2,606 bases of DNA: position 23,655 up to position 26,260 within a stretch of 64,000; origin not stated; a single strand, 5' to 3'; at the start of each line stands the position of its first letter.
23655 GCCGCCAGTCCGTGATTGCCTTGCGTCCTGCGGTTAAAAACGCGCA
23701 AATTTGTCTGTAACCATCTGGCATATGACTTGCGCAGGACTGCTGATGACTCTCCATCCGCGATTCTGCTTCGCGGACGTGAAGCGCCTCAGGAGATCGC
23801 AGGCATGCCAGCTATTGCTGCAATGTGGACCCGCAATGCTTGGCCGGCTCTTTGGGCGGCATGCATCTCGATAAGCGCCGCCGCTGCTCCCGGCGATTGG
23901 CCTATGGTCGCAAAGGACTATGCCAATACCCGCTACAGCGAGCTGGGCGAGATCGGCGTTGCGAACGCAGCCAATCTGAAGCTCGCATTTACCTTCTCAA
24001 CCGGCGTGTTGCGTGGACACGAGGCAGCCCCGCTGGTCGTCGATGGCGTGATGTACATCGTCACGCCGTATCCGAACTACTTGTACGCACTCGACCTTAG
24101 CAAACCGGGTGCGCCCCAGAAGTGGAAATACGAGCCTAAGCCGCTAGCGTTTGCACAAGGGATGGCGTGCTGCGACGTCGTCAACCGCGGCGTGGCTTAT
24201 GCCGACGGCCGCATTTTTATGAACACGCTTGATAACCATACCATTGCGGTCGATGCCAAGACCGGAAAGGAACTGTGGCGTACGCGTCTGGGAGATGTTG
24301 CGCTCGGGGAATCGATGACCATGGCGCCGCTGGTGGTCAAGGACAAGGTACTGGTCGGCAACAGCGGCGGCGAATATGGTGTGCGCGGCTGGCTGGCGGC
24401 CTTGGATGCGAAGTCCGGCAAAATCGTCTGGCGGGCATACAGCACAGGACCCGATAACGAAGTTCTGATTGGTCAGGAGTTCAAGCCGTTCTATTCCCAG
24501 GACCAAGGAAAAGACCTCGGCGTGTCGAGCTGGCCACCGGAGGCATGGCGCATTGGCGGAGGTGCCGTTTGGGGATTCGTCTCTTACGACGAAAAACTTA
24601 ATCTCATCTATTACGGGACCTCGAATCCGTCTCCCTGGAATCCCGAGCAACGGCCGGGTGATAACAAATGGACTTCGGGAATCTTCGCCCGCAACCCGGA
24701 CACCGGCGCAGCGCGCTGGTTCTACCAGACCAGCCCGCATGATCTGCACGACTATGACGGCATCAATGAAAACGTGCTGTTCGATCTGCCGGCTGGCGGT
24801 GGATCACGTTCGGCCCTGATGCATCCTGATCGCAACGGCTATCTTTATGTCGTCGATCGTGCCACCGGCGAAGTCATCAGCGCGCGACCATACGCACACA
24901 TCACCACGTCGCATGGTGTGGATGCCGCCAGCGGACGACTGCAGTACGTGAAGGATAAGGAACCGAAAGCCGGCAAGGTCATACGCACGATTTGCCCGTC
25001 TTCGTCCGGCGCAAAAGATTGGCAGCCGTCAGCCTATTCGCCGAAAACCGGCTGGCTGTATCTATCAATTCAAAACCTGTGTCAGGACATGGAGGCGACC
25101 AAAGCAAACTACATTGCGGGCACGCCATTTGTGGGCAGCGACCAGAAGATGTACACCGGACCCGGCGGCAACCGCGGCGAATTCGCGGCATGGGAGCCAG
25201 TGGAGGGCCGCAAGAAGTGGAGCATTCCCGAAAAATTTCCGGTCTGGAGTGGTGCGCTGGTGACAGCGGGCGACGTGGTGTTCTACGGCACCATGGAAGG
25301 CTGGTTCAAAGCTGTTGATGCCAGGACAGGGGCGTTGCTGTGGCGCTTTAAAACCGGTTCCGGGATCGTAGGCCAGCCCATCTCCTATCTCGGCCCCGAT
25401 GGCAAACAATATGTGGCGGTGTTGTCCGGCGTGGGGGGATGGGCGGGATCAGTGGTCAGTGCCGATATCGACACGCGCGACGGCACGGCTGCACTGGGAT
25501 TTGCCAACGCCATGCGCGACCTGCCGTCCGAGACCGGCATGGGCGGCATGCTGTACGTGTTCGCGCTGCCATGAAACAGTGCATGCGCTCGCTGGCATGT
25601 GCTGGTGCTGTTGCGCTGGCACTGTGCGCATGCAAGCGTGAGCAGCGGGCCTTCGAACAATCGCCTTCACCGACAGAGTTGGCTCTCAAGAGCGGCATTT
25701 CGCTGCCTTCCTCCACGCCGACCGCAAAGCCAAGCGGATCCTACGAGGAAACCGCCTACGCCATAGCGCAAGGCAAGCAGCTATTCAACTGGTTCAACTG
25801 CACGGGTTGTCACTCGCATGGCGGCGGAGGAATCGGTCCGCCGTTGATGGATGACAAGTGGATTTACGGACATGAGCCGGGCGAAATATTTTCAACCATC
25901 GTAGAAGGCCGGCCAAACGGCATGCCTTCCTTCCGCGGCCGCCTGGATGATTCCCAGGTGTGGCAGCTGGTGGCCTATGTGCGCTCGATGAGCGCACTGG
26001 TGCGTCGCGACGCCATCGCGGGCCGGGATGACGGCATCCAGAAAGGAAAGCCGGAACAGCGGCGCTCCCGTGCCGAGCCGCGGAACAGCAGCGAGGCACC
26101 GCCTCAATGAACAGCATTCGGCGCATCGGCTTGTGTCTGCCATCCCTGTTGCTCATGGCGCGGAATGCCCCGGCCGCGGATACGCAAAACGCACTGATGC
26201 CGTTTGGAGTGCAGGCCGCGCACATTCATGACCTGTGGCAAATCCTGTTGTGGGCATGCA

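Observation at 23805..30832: PQQ-ADH, its own cytochrome c and a complete caa3-like oxidase chained by four consecutive 4-nt start/stop overlaps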

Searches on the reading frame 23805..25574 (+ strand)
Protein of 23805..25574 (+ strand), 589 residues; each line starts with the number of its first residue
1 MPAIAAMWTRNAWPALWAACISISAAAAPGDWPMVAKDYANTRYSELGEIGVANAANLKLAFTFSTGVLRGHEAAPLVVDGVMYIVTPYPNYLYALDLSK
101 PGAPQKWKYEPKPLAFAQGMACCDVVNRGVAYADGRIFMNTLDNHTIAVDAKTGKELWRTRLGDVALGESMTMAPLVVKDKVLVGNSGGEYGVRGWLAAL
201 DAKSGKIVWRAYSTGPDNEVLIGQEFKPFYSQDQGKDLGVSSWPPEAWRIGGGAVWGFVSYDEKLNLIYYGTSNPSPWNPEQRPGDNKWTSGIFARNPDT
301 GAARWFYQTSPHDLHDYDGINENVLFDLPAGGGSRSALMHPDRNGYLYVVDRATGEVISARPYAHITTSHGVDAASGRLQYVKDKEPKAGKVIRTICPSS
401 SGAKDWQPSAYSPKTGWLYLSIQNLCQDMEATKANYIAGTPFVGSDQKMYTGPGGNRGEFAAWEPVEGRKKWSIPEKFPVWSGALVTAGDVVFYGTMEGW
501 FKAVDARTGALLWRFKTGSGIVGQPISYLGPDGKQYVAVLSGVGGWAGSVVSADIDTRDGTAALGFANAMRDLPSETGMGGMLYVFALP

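Call 5: search_protein_families(library=pfam, proteins=[window:23805-25574:+])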
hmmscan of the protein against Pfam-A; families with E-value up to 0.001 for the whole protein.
window:23805-25574:+ (589 aa): 3 families
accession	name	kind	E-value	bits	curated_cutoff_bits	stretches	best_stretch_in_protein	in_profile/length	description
PF01011.28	PQQ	-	1.1e-63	216.3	26.7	2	32-358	1-335/595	Glucose/ethanol/alcohol dehydrogenase, beta-propeller domain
PF13360.13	PQQ_2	-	1.6e-19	70.9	27.6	2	129-217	28-150/233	Outer membrane protein assembly factor BamB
PF13570.13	Beta-prop_ACSF4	-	4.7e-11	43.1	133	1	455-528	152-223/329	Beta-alanine-activating enzyme, beta-propeller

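Call 6: search_protein_families(library=ncbifam, proteins=[window:23805-25574:+])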
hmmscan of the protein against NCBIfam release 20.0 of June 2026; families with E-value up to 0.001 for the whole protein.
window:23805-25574:+ (589 aa): 7 families
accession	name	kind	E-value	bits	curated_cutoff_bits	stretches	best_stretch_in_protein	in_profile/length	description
TIGR03075.1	PQQ_enz_alc_DH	subfamily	2.3e-191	637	480.05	1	25-545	14-530/530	PQQ-dependent dehydrogenase, methanol/ethanol family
TIGR04528.1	acido_non_PQQ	subfamily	3.1e-100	336.3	650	1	31-542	5-485/493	acido-empty-quinoprotein group A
TIGR03074.1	PQQ_membr_DH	subfamily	2.2e-49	168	832.65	2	26-359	151-502/783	membrane-bound PQQ-dependent dehydrogenase, glucose/quinate/shikimate family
TIGR03300.1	assembly_YfgL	equivalog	4.5e-18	65.1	285.2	2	129-211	100-216/377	outer membrane protein assembly factor BamB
NF008351.0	PRK11138.1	equivalog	5.5e-13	48.2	423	1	126-213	112-188/394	outer membrane protein assembly factor BamB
NF053615.1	SerThrKinAfsKStmc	equivalog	3.8e-08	32.5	1300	1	71-211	565-690/809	protein serine/threonine kinase AfsK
NF041516.1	PA2928_fam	subfamily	1.6e-06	27.8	70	0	147-211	72-127/376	PA2928 family protein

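Call 18: find_related_loci(query=window:23805-25574:+, collection=metagenome_contigs, flank=9000)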
Query window:23805-25574:+ (589 aa) in metagenome_contigs; peptide patterns used: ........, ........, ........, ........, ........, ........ (x = any residue, [..] = any of these).
599 stretches matched a pattern (row limit reached: there are more); 590 encode a relative of the query (tblastn E <= 1e-3); the best 80 are kept; 80 distinct loci.
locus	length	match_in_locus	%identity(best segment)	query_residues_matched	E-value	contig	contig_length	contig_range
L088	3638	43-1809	94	1-589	0e+0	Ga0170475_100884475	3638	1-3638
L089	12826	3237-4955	71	17-589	0e+0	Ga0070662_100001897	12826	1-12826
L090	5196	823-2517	72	25-589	0e+0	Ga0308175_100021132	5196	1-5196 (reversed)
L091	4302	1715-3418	68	22-589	0e+0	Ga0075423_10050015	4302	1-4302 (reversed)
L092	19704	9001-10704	69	22-589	0e+0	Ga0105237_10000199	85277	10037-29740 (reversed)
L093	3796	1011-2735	70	16-589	0e+0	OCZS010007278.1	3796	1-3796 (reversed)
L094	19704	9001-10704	68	22-589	0e+0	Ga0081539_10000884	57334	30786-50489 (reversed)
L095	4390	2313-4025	70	21-589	0e+0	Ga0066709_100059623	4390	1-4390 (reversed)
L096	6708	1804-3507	69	22-589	0e+0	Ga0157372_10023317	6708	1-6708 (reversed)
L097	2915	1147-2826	70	30-589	0e+0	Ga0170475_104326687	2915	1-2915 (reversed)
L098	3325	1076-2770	69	24-588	0e+0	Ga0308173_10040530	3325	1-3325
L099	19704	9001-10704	68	22-589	0e+0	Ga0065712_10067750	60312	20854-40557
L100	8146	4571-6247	72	31-589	0e+0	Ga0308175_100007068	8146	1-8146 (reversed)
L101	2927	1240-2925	68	24-585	0e+0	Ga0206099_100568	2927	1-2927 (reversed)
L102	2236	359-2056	71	24-589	0e+0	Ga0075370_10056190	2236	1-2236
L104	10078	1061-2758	68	24-589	0e+0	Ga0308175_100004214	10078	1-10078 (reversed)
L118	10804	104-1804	67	25-589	0e+0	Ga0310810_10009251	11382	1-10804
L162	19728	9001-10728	67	14-589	0e+0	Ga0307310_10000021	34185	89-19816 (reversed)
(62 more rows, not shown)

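Call 20: search_solved_structures(query=window:23805-25574:+, max_evalue=1e-30, show_alignments=1)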
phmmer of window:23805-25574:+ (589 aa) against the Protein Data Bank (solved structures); distinct sequences matched with E-value up to 1e-30: 26.
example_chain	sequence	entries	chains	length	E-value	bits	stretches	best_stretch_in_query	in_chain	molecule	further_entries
4mae_A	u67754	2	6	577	3e-194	650.2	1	27-588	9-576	Methanol dehydrogenase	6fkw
6oc5_A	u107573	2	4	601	1.6e-176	591.7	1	14-589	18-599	Lanthanide-dependent methanol dehydrogenase XoxF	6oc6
6dam_A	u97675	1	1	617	2.2e-167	561.5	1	26-589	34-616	Lanthanide-dependent methanol dehydrogenase XoxF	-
7o6z_A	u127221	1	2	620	6.8e-165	553.3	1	24-587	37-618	Methanol dehydrogenase (Cytochrome c) subunit 1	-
4tqo_B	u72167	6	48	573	5.3e-163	547.1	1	31-588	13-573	Methanol dehydrogenase protein, large subunit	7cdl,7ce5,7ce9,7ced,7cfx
1h4i_A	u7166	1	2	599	6.5e-149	500.5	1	28-588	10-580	METHANOL DEHYDROGENASE SUBUNIT 1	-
1w6s_A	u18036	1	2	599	7.1e-149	500.4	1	28-588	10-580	METHANOL DEHYDROGENASE SUBUNIT 1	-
9ism_A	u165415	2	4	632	8e-149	500.2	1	26-588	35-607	Methanol dehydrogenase, alpha subunit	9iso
1h4j_A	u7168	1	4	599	2.1e-148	498.8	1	28-588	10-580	Methanol dehydrogenase [cytochrome c] subunit 1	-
1lrw_A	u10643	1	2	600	5e-148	497.6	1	25-588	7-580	methanol dehydrogenase subunit 1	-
5xm3_A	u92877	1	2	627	2.7e-146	491.9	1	29-588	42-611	Glucose dehydrogenase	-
2d0v_A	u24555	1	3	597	5.2e-141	474.4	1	30-588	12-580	methanol dehydrogenase large subunit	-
1g72_A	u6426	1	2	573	3.8e-140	471.5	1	29-588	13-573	METHANOL DEHYDROGENASE HEAVY SUBUNIT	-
2ad6_A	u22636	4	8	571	4.5e-140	471.3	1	29-588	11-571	Methanol dehydrogenase subunit 1 | METHANOL DEHYDROGENASE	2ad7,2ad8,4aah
1kb0_A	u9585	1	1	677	1.3e-95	324.4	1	24-555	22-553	quinohemoprotein alcohol dehydrogenase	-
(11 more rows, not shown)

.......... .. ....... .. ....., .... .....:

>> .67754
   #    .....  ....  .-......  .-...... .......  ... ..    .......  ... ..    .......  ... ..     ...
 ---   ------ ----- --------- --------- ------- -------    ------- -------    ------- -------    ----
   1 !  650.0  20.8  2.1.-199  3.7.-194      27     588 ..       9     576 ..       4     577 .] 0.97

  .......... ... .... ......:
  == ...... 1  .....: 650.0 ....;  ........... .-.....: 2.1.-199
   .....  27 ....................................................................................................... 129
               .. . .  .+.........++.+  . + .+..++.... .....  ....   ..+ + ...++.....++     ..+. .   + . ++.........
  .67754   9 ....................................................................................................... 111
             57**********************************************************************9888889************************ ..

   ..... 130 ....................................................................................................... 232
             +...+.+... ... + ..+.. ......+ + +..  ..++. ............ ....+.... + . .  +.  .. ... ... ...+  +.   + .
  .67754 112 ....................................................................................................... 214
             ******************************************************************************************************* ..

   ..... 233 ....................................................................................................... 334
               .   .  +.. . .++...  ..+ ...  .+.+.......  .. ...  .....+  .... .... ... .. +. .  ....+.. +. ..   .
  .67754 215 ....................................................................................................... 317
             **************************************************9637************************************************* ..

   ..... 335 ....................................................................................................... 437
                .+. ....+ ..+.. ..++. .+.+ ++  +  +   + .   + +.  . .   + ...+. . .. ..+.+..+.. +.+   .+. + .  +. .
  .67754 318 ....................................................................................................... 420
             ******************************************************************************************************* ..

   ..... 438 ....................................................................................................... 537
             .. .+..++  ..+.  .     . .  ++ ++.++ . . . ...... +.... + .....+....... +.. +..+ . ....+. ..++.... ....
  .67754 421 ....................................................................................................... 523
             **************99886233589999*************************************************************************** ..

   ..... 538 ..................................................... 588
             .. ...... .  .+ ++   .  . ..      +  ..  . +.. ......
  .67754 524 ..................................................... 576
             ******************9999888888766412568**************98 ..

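Call 28: find_homologous_proteins(query=window:23805-25574:+, max_evalue=1e-100)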
Query window:23805-25574:+ (589 aa): 7987 proteins with E <= 1e-100 among 8000 candidates; the best 120 are listed.
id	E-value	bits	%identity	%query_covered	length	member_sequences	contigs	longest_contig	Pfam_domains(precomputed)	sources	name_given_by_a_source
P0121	0.0e+0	1299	94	100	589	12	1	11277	PF01011.29,PF13360.14,PF13570.14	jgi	jgi:PQQ-dependent dehydrogenase (methanol/ethanol family)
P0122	0.0e+0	1153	82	100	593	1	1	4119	PF01011.29,PF13360.14,PF13570.14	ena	-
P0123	0.0e+0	1018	74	98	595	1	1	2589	PF01011.29,PF13360.14,PF13570.14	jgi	jgi:lanthanide-dependent methanol dehydrogenase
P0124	0.0e+0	1015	73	97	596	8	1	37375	PF01011.29,PF13360.14,PF13570.14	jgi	jgi:PQQ-dependent dehydrogenase (methanol/ethanol family)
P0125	0.0e+0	1013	75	94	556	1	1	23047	PF01011.29,PF13360.14,PF13570.14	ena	-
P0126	0.0e+0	1013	74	96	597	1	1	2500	PF01011.29,PF13360.14,PF13570.14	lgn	-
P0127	0.0e+0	1011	74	96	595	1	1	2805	PF01011.29,PF13360.14,PF13570.14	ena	-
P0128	0.0e+0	1010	72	98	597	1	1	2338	PF01011.29,PF13360.14,PF13570.14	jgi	jgi:PQQ-dependent dehydrogenase (methanol/ethanol family)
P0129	0.0e+0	1010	73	97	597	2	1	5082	PF01011.29,PF13360.14,PF13570.14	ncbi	ncbi:MAG: lanthanide-dependent methanol dehydrogenase [Betaproteobacteria bacterium]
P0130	5.9e-298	1008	72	98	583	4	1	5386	PF01011.29,PF13360.14,PF13570.14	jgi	-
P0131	6.3e-298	1008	73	95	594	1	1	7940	PF01011.29,PF13360.14,PF13570.14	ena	-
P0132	1.4e-297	1007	73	97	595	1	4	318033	PF01011.29,PF13360.14,PF13570.14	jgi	jgi:PQQ-dependent dehydrogenase (methanol/ethanol family)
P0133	2.4e-297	1006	73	97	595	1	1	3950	PF01011.29,PF13360.14,PF13570.14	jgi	jgi:PQQ-dependent dehydrogenase (methanol/ethanol family)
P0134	4.3e-297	1005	72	100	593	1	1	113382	PF01011.29,PF13360.14,PF13570.14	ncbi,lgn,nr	ncbi:MAG TPA: methanol/ethanol family PQQ-dependent dehydrogenase [Burkholderiales bacterium]|nr:met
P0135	1.7e-296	1003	73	96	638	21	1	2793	PF01011.29,PF13360.14,PF13570.14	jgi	jgi:PQQ-dependent dehydrogenase (methanol/ethanol family)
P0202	2.0e-286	970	70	96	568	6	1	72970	PF01011.29,PF13360.14,PF13570.14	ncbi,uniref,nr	ncbi:methanol/ethanol family PQQ-dependent dehydrogenase [Methylocaldum sp.]|uniref:methanol/ethanol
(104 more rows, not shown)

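Call 30: find_encoding_contigs(protein=P0202, flank=10000, max_places=2)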
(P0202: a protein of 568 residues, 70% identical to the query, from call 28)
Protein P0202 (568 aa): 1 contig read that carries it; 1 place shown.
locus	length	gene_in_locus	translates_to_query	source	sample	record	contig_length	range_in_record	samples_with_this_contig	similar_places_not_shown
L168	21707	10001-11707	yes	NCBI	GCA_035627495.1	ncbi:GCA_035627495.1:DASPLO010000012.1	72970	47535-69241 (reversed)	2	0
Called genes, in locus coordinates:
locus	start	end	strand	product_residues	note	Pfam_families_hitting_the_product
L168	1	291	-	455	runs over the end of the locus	PF01266:DAO (faint), PF01494:FAD_binding_3, PF04820:Trp_halogenase (faint), PF05834:Lycopene_cycl (faint), PF12831:FAD_oxidored (weak), PF08491:SE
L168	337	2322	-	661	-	PF07678:TED_complement (faint), PF13249:SQHop_cyclase_N, PF13243:SQHop_cyclase_C, PF00432:Prenyltrans (weak)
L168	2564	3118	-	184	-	PF14803:Zn_ribbon_Nudix, PF00293:NUDIX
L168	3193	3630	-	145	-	PF04353:Rsd_AlgQ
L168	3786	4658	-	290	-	PF00069:Pkinase, PF07714:PK_Tyr_Ser-Thr, PF03109:ABC1 (weak)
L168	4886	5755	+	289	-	PF03755:YicC-like_N, PF08340:YicC-like_C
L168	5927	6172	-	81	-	-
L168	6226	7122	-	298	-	PF02129:Peptidase_S15, PF01738:DLH, PF20434:BD-FAE, PF00561:Abhydrolase_1 (faint), PF07859:Abhydrolase_3 (weak), PF12697:Abhydrolase_6, PF00326:Peptidase_S9, PF08840:BAAT_C (weak), +1 more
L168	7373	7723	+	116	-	-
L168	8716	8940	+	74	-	-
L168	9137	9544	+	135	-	PF04972:BON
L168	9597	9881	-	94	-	-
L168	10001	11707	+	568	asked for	PF01011:PQQ, PF13570:Beta-prop_ACSF4 (faint), PF13360:PQQ_2, PF01011:PQQ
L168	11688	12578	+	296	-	PF00497:SBP_bac_3 (weak)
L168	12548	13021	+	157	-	PF13442:Cytochrome_CBB3, PF00034:Cytochrom_C (faint)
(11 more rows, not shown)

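Call 70: search_protein_families(library=pfam, proteins=[L104:7801-8103:+, L118:6806-7120:+, L162:14885-15193:+], max_evalue=5)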
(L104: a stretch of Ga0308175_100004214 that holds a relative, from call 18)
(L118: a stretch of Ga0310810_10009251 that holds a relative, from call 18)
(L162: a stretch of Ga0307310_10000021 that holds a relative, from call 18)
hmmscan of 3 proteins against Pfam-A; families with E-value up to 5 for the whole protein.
L104:7801-8103:+ (101 aa): 3 families
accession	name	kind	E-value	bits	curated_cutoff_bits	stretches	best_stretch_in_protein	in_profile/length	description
PF07331.16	TctB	-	0.017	15.8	29.1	1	26-92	29-88/137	Tripartite tricarboxylate transporter TctB family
PF05425.18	CopD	-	0.018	15.8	32.1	1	37-89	47-102/105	Copper resistance protein D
PF01769.21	MgtE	-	0.035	14.8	27.6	1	28-90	40-83/125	Divalent cation transporter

L118:6806-7120:+ (105 aa): 0 families

L162:14885-15193:+ (103 aa): 1 family
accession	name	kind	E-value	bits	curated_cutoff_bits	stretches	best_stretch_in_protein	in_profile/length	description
PF07344.16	Amastin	-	0.047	14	27.2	1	33-90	91-152/157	Amastin surface glycoprotein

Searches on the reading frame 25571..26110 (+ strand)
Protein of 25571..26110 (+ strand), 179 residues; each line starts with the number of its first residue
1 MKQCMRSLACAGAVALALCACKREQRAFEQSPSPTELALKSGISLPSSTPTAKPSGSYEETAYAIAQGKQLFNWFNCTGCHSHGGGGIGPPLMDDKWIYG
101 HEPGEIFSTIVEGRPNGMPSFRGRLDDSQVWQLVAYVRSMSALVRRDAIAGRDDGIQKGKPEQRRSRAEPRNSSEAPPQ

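Call 5: search_protein_families(library=pfam, proteins=[window:25571-26110:+])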
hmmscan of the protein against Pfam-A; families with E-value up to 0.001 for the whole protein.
window:25571-26110:+ (179 aa): 2 families
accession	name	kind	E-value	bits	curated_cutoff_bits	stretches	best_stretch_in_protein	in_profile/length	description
PF13442.11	Cytochrome_CBB3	-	2.2e-14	54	27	1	65-137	3-68/68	Cytochrome C oxidase, cbb3-type, subunit III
PF00034.26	Cytochrom_C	-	8.3e-11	43.5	21.3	1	65-140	1-89/90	Cytochrome c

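Call 6: search_protein_families(library=ncbifam, proteins=[window:25571-26110:+])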
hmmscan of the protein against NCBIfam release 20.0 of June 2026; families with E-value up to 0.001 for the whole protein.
window:25571-26110:+ (179 aa): 7 families
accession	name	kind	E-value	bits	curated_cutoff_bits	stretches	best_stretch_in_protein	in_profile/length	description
TIGR00782.1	ccoP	equivalog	8.9e-16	58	179.95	1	60-141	198-282/285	cytochrome-c oxidase, cbb3-type subunit III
TIGR03872.1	cytochrome_MoxG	equivalog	1.1e-10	41.8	147.8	1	57-141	36-122/133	cytochrome c(L), periplasmic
NF011054.0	PRK14486.1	equivalog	1.5e-10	41.1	447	1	58-141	208-291/294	putative bifunctional cbb3-type cytochrome c oxidase subunit II/cytochrome c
NF045930.1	Cytc6PetJCyano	equivalog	4.4e-07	29.8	135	1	61-139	24-104/110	cytochrome c6 PetJ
NF050122.1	bc1_QcrC_actin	exception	7.1e-06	25.5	200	1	50-142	121-213/253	cytochrome bc1 complex diheme cytochrome c subunit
NF033864.1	cytochrome579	equivalog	3.3e-05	23.7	280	1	58-159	42-158/179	cytochrome 579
TIGR04494.1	c550_PedF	equivalog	0.00086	19.2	122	0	58-140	43-130/133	cytochrome c-550 PedF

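Call 49: search_solved_structures(query=window:25571-26110:+, max_evalue=0.01)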
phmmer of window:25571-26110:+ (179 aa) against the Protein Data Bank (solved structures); distinct sequences matched with E-value up to 0.01: 45.
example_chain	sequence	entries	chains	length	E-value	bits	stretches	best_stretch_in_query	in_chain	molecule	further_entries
9g83_v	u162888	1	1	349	9.2e-16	61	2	62-141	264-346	Cbb3-type cytochrome c oxidase subunit CcoP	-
3mk7_C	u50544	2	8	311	5.6e-15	58.5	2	64-142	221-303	Cytochrome c oxidase, cbb3-type, subunit P | Cbb3-type cytochrome c oxidase subunit CcoP1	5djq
8snh_G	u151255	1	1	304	2.2e-13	53.3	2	57-141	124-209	Cbb3-type cytochrome c oxidase subunit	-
8smr_G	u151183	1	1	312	2.6e-12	49.8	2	60-138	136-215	Cbb3-type cytochrome c oxidase subunit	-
6xkw_p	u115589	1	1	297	3.6e-10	42.8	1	54-144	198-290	Cbb3-type cytochrome c oxidase subunit CcoP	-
6xkx_p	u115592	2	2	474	4.3e-09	39.3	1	55-144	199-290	Cbb3-type cytochrome c oxidase subunit CcoP,Cytochrome c-type cyt cy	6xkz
2c8s_A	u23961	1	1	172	7.6e-08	35.3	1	59-156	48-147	CYTOCHROME C-L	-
2d0w_A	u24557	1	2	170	1.2e-07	34.6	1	57-142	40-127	cytochrome cL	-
7vzg_C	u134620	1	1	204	2.6e-07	33.5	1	57-140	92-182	Cytochrome c, mono-and diheme variants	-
7vzr_C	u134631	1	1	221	3e-07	33.3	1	58-140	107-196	Cytochrome c, mono-and diheme variants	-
3dmi_A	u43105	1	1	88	4.4e-07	32.8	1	66-139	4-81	cytochrome c6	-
1mg2_D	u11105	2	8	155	3e-06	30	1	58-165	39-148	CYTOCHROME C-L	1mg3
2gc4_D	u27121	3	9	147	6.1e-06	29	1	58-147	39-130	Cytochrome c-L | CYTOCHROME C551I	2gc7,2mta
7c90_A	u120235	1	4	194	6.7e-06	28.9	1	58-140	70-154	Cytochrome c, mono-and diheme variant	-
7vzg_c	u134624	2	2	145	8e-06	28.7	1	64-140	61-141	Cytochrome c domain-containing protein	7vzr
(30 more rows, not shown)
